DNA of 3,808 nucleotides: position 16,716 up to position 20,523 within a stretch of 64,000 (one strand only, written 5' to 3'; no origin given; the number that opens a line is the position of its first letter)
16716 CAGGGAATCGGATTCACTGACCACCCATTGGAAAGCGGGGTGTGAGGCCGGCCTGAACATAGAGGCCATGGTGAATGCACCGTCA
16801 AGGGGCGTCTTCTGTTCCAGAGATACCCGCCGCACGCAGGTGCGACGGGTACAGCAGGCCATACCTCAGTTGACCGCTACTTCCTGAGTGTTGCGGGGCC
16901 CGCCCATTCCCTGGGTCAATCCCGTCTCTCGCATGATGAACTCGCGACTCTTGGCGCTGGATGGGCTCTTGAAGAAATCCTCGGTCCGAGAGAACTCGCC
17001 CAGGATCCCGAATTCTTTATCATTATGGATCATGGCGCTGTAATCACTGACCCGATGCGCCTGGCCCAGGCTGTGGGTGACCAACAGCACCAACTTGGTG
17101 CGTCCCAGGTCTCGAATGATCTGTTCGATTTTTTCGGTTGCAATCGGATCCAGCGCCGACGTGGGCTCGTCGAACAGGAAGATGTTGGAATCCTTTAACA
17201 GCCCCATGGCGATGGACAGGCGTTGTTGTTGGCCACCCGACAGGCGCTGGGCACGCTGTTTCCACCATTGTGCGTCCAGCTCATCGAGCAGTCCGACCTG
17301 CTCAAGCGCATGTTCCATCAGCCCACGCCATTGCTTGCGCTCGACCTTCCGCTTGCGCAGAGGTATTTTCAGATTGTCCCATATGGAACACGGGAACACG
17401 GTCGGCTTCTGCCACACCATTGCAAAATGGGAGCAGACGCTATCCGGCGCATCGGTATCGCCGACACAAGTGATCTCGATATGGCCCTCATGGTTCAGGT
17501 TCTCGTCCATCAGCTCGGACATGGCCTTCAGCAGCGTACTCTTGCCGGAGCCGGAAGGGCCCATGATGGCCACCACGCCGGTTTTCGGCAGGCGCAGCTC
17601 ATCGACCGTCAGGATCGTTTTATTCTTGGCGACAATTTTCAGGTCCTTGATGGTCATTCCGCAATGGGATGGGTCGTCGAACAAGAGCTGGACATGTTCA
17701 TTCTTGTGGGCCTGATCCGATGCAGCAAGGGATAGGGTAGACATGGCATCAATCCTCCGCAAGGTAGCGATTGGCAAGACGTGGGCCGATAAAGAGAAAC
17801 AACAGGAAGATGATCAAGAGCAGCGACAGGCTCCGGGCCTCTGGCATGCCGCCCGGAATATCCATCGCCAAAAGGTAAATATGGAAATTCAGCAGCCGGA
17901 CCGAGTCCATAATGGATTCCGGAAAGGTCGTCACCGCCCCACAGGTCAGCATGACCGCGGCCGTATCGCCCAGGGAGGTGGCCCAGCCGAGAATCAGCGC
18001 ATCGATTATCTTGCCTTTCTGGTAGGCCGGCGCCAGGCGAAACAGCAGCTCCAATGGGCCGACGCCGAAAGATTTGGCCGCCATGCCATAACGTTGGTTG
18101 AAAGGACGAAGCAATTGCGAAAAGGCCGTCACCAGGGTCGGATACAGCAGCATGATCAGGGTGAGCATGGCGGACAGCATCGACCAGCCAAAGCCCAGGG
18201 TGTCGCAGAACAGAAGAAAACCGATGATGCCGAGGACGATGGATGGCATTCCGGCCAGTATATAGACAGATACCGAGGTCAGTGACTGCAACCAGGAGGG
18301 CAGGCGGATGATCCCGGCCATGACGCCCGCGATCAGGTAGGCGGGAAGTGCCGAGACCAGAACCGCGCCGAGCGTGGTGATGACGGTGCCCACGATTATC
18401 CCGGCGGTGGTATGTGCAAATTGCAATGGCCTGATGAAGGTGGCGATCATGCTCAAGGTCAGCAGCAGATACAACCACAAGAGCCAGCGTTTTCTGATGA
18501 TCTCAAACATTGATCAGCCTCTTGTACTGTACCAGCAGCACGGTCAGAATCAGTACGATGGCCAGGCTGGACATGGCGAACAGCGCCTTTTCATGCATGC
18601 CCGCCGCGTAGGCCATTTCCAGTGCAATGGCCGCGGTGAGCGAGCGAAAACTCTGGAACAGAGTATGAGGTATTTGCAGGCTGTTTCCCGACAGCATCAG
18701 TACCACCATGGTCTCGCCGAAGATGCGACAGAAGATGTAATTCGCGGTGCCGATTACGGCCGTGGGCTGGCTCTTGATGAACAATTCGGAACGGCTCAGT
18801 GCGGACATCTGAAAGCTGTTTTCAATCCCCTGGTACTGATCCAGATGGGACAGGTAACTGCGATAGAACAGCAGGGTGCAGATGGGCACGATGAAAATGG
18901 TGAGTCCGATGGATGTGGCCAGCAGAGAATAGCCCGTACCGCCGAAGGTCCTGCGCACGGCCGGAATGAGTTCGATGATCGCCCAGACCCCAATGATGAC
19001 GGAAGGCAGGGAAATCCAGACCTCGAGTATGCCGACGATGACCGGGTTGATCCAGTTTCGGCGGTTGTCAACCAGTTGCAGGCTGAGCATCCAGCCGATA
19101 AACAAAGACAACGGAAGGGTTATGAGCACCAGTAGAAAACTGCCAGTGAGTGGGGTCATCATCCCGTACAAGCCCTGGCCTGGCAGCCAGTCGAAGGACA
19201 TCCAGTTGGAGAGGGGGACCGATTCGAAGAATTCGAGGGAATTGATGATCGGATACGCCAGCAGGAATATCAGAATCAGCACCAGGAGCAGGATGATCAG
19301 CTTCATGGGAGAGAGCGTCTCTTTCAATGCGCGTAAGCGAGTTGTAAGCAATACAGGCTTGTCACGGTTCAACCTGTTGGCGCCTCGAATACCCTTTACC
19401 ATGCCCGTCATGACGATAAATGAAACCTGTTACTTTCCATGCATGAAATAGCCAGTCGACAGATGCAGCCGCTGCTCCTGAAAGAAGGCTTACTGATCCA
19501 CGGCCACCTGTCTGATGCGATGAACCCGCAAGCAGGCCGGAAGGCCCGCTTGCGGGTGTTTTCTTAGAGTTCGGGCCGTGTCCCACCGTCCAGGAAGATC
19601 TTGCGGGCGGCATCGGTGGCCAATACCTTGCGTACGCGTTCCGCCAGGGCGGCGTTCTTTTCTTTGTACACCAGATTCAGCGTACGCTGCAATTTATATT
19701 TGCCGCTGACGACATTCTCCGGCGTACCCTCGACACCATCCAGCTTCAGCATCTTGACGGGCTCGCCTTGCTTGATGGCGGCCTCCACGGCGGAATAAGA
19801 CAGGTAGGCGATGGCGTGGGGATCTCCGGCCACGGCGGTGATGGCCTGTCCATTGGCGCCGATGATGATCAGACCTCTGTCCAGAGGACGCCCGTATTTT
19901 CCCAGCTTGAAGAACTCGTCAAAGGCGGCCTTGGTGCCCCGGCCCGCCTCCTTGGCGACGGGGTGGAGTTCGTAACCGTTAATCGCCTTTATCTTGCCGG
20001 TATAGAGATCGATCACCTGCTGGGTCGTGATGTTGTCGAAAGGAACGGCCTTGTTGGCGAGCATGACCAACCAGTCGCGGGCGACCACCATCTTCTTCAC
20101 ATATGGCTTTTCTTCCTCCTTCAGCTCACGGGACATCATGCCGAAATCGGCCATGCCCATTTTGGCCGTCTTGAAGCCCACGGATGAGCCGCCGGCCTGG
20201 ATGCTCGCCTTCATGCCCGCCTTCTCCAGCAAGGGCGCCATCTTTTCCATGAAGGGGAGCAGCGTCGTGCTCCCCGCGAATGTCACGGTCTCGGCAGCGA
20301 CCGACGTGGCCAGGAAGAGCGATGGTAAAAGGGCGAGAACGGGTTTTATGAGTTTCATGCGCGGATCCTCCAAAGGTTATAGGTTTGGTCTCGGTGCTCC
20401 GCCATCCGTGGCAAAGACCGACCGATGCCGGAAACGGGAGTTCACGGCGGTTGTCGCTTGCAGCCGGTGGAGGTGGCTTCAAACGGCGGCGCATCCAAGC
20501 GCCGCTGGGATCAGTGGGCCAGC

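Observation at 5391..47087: Dense family of ~170-205 bp TIR foldback (MITE-like) elements, at least 7 copies in 64 kb and no transposase in sight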

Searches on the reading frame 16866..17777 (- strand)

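Call 95: search_protein_families(library=pfam, proteins=[window:16866-17777:-], max_evalue=0.0001)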
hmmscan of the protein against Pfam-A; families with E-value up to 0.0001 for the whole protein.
window:16866-17777:- (303 aa): 6 families
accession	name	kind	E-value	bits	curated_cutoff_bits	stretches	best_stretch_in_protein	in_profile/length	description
PF00005.33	ABC_tran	-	8.9e-26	91.6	25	1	60-207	5-137/137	ABC transporter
PF13304.12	AAA_21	-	1e-09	39.3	27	0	175-237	234-300/304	AAA domain, putative AbiEii toxin, Type IV TA system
PF02463.25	SMC_N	-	1.3e-09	38.2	40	1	64-251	22-213/220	RecF/RecN/SMC N terminal domain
PF13555.12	AAA_29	-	4.8e-07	29.9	27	1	60-91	16-47/61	P-loop containing region of AAA domain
PF13401.12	AAA_22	-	1.2e-06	29.3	27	1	67-168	6-94/130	AAA domain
PF09818.15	ABC_ATPase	-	6.5e-05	22.5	23.2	0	58-98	72-111/283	P-loop domain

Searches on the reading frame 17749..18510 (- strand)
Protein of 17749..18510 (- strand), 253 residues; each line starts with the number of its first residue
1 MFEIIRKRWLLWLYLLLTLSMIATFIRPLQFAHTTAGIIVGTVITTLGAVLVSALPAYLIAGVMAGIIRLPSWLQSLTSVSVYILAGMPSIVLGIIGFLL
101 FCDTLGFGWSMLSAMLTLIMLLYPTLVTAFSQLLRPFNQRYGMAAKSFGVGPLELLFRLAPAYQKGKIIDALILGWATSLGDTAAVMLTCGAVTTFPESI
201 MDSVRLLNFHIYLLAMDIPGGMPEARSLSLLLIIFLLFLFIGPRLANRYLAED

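Call 95: search_protein_families(library=pfam, proteins=[window:17749-18510:-], max_evalue=0.0001)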
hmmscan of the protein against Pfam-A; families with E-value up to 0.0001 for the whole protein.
window:17749-18510:- (253 aa): 1 family
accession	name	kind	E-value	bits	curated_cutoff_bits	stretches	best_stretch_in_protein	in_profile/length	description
PF00528.27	BPD_transp_1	-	1.1e-07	32.2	26.4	1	60-241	3-169/184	Binding-protein-dependent transport system inner membrane component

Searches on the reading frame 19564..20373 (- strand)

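Call 95: search_protein_families(library=pfam, proteins=[window:19564-20373:-], max_evalue=0.0001)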
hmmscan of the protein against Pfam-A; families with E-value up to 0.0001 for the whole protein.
window:19564-20373:- (269 aa): 1 family
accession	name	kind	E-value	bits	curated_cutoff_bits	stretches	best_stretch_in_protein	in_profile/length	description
PF12849.12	PBP_like_2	-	9.4e-22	78.5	27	1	26-245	8-257/267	PBP superfamily domain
